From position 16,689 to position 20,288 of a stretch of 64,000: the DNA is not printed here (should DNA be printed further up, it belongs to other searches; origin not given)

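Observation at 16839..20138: GGDEF–AAA_16–TPR protein: c-di-GMP synthase with a STAND ATPase instead of the usual REC/PAS/GAF sensor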

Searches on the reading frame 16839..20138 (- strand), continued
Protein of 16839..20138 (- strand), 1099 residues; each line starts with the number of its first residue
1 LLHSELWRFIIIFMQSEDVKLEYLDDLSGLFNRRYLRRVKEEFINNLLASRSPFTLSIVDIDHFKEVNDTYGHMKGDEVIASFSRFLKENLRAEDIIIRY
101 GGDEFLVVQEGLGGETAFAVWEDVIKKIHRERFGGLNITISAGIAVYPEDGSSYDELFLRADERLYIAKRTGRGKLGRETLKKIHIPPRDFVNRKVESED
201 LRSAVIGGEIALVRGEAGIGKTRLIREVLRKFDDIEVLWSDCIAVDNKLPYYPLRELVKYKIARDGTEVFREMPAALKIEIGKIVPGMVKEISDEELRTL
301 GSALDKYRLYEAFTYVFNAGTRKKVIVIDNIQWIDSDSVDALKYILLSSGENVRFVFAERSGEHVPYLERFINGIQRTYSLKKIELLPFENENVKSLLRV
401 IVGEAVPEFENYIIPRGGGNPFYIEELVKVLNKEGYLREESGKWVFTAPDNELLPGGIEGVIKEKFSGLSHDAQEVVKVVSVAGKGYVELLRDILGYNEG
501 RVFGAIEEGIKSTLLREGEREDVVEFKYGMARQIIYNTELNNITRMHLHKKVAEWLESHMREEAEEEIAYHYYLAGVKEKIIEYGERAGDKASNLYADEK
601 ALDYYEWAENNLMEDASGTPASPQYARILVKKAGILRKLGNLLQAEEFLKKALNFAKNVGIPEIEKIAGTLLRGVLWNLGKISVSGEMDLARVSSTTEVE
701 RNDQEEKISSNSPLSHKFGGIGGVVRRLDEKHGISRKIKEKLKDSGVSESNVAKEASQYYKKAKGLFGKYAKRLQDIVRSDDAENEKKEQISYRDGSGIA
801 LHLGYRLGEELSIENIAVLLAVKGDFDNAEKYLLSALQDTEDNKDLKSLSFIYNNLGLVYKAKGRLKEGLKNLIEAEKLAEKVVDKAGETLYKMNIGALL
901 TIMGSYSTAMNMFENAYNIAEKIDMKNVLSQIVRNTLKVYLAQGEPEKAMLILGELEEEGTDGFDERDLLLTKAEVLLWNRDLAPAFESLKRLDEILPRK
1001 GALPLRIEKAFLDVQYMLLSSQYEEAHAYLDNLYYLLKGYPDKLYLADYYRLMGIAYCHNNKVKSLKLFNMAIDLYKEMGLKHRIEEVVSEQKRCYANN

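Call 33: find_encoding_contigs(protein=P0026, flank=8000, max_places=1)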
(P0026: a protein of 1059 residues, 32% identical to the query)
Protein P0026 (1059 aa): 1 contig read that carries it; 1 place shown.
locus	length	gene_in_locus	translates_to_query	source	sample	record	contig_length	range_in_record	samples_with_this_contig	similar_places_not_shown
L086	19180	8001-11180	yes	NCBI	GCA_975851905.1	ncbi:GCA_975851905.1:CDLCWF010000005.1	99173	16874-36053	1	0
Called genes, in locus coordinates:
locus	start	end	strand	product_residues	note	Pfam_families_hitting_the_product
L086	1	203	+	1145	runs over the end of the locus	PF00990:GGDEF, PF13191:AAA_16, PF13401:AAA_22 (weak), PF14938:SNAP (weak), PF13424:TPR_12, PF17874:TPR_MalT, PF13424:TPR_12, PF13424:TPR_12, +15 more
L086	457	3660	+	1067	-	PF00990:GGDEF, PF22335:Cas10-Cmr2_palm2 (weak), PF13191:AAA_16, PF17874:TPR_MalT, PF13424:TPR_12, PF00515:TPR_1 (weak), PF13424:TPR_12, PF17874:TPR_MalT, +14 more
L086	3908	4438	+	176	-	PF07963:N_methyl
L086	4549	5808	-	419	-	-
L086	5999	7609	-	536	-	PF11551:Omp28 (weak), PF20773:InhA-like_MAM, PF13860:FlgD_ig (weak), PF18962:Por_Secre_tail (weak)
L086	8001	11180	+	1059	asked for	PF00990:GGDEF, PF13191:AAA_16, PF13401:AAA_22, PF17874:TPR_MalT, PF13424:TPR_12, PF13424:TPR_12, PF17874:TPR_MalT, PF13424:TPR_12, +19 more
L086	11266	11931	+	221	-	PF13488:Gly-zipper_Omp (weak)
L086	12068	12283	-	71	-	-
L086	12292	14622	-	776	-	PF13565:HTH_32 (weak)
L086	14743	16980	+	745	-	PF14870:PSII_BNR (faint), PF15902:Sortilin-Vps10 (weak), PF18962:Por_Secre_tail (weak), PF13860:FlgD_ig (weak)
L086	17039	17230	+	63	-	-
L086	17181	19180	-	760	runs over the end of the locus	PF13384:HTH_23 (weak), PF13518:HTH_28, PF14559:TPR_19 (faint), PF13428:TPR_14 (faint)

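Call 34: find_encoding_contigs(protein=P0082, flank=8000, max_places=1)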
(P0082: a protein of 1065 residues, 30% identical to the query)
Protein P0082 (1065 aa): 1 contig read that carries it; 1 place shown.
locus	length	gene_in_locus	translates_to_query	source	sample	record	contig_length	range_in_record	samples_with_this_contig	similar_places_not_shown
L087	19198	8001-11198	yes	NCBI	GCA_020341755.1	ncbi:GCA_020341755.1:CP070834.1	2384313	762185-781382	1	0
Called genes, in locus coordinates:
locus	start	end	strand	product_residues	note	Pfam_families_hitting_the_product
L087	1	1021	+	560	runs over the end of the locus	PF01807:Zn_ribbon_DnaG, PF08275:DNAG_N, PF01751:Toprim, PF13362:Toprim_3 (weak), PF13662:Toprim_4, PF13155:Toprim_2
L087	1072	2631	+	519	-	PF03979:Sigma70_r1_1 (weak), PF00140:Sigma70_r1_2, PF04542:Sigma70_r2, PF04539:Sigma70_r3, PF04545:Sigma70_r4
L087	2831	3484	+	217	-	PF03144:GTP_EFTU_D2, PF03143:GTP_EFTU_D3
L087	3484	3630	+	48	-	PF00471:Ribosomal_L33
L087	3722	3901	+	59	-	PF00584:SecE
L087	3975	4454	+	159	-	PF02357:NusG, PF00467:KOW (weak)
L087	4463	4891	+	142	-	PF03946:Ribosomal_L11_N, PF00298:Ribosomal_L11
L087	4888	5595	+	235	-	PF00687:Ribosomal_L1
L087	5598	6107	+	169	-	PF00466:Ribosomal_L10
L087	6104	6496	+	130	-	PF16320:Ribosomal_L12_N, PF00542:Ribosomal_L12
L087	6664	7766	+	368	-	PF04563:RNA_pol_Rpb2_1, PF04561:RNA_pol_Rpb2_2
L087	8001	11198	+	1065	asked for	PF00990:GGDEF, PF13428:TPR_14 (faint), PF13191:AAA_16, PF13401:AAA_22 (faint), PF14938:SNAP (faint), PF13424:TPR_12, PF17874:TPR_MalT, PF13424:TPR_12, +8 more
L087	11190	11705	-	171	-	PF00881:Nitroreductase, PF14512:TM1586_NiRdase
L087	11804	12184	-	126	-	PF13366:PDDEXK_3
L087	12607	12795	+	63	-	-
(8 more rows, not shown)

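Call 46: predict_structure(alignment_id=A1)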
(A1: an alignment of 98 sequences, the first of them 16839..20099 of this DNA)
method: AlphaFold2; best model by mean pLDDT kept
length: 1086 residues; sequences in the alignment: 98
mean_pLDDT: 84.8   pTM: 0.56
mean pLDDT of the five models: 84.8, 84.5, 84.3, 83.8, 82.8
residues with pLDDT >= 90: 681; 70-90: 248; 50-70: 38; < 50: 119
segments of 3 or more residues with pLDDT < 50: 1-3, 684-798
pLDDT, mean of each block of 10 residues (from residue 1): 61 93 90 93 96 91 96 96 94 96 93 94 95 93 92 83 75 81 95 96 92 95 91 73 92 89 91 85 73 88 93 95 94 90 93 92 95 95 93 95 90 88 85 87 77 94 96 93 94 92 85 86 94 97 89 93 95 94 91 93 63 95 92 96 90 93 84 79 44 29 32 35 33 34 43 44 39 32 36 41 85 93 80 90 97 98 96 94 98 97 94 87 95 93 80 89 96 97 85 95 96 95 94 98 93 97 98 96 81
secondary structure, 60 per line:
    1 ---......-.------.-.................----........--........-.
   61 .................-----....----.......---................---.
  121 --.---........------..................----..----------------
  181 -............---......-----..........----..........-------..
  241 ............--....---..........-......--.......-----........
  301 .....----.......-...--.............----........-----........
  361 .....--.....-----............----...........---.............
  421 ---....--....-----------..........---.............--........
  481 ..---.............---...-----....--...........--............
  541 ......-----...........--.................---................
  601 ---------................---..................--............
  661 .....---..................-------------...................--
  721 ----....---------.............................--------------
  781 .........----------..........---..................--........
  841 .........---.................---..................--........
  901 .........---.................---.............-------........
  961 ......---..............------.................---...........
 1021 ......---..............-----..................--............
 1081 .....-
elements in order (helices of 4 or more, strands of 3 or more residues): H4-9 H20-36 E41-48 H51-58 H60-77 E83-86 E91-97 H101-116 E127-134 H141-158 H182-193 E197-202 H208-217 E222-228 H239-252 H255-258 H262-271 H273-278 H281-287 H293-305 E310-316 H323-335 E340-347 H353-365 E368-372 H378-389 H394-404 H408-420 E424-427 E430-433 H445-454 H458-470 H475-482 H486-498 E502-504 E510-513 H516-526 H529-546 H552-562 H565-581 H585-600 H610-625 H629-646 H649-665 H669-686 H700-718 H725-728 H738-766 H781-789 H800-809 H813-830 H833-849 H853-869 H873-890 H893-909 H913-929 H933-945 H953-966 H970-983 H990-1006 H1010-1026 H1030-1043 H1049-1066 H1069-1085
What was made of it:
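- Checked: 'About 600 aa of TPR' is roughly right: residues 546-1086, of which 684-798 are a non-TPR, low-confidence insert (call 46).
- A pTM of 0.56 means the relative domain placement is uncertain (call 46).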
